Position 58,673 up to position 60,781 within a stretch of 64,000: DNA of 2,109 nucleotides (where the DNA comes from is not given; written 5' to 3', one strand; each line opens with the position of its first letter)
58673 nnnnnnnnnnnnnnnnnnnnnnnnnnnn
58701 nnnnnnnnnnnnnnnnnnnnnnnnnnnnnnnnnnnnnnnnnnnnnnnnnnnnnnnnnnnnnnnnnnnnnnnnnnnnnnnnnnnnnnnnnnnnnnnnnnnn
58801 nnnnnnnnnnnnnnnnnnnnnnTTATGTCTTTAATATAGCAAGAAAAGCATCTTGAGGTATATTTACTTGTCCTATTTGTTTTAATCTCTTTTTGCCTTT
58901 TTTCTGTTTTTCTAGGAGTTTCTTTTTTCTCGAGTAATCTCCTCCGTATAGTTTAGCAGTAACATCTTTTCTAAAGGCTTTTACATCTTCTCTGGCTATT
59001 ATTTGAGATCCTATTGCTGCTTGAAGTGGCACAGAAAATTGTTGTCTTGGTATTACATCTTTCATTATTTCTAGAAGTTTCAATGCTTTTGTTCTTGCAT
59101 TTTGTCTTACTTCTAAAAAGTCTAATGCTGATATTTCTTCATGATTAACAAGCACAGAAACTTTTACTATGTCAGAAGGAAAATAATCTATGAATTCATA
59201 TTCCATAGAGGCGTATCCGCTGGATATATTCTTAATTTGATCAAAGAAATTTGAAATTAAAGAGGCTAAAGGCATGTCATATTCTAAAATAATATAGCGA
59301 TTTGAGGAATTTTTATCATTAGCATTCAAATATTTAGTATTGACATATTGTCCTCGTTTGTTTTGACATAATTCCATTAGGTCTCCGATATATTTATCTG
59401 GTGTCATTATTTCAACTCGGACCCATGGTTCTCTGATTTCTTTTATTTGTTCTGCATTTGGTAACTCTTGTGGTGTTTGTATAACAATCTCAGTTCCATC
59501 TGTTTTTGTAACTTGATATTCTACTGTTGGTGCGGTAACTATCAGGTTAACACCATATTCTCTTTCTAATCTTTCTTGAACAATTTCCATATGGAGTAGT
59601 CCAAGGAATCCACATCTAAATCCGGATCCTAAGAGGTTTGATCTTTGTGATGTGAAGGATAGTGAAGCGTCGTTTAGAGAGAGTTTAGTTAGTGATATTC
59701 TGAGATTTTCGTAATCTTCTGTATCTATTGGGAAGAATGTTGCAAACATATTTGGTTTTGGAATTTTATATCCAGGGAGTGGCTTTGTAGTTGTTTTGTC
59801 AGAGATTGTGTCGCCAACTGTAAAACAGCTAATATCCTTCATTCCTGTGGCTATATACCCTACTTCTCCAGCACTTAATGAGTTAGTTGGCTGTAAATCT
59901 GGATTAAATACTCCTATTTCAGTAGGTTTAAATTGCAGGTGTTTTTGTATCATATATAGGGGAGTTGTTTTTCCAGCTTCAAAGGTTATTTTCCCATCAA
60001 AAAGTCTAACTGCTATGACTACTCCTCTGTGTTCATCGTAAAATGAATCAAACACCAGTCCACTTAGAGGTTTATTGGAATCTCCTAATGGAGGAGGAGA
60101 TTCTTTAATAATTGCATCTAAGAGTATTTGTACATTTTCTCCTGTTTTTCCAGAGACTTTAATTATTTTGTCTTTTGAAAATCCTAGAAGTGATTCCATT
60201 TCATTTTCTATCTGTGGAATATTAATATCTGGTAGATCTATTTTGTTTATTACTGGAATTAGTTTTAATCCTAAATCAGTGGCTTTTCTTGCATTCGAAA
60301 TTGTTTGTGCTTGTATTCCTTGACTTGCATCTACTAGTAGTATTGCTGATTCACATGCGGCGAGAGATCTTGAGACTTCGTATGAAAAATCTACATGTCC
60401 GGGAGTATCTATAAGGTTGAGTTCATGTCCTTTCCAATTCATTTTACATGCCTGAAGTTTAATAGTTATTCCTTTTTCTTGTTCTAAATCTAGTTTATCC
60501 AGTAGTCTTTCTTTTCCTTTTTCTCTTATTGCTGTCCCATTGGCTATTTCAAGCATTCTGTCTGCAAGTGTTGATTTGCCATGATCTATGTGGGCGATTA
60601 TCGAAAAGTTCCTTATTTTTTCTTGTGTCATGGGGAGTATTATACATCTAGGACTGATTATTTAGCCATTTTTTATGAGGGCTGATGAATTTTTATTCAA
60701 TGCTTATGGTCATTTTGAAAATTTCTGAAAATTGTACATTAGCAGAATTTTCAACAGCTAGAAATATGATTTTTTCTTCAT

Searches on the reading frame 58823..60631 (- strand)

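Call 87: search_protein_families(library=pfam, proteins=[window:58823-60631:-], max_evalue=0.00001)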
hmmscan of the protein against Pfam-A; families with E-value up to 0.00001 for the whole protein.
window:58823-60631:- (602 aa): 5 families
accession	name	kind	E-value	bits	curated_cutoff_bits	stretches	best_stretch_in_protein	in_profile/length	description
PF00009.33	GTP_EFTU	-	6.7e-55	186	26.5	1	4-179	1-187/188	Elongation factor Tu GTP binding domain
PF06421.17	LepA_C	-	1.4e-41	141.4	29.7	1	495-601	1-107/107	GTP-binding protein LepA C-terminus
PF00679.30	EFG_C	-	2.4e-18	66.4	27.9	1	399-490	2-85/89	Elongation factor G C-terminus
PF01926.29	MMR_HSR1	-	5.3e-06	27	21.9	0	17-130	10-113/113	50S ribosome-binding GTPase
PF14492.12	EFG_III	-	8.9e-06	26.1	27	0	290-365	1-73/75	Elongation Factor G, domain III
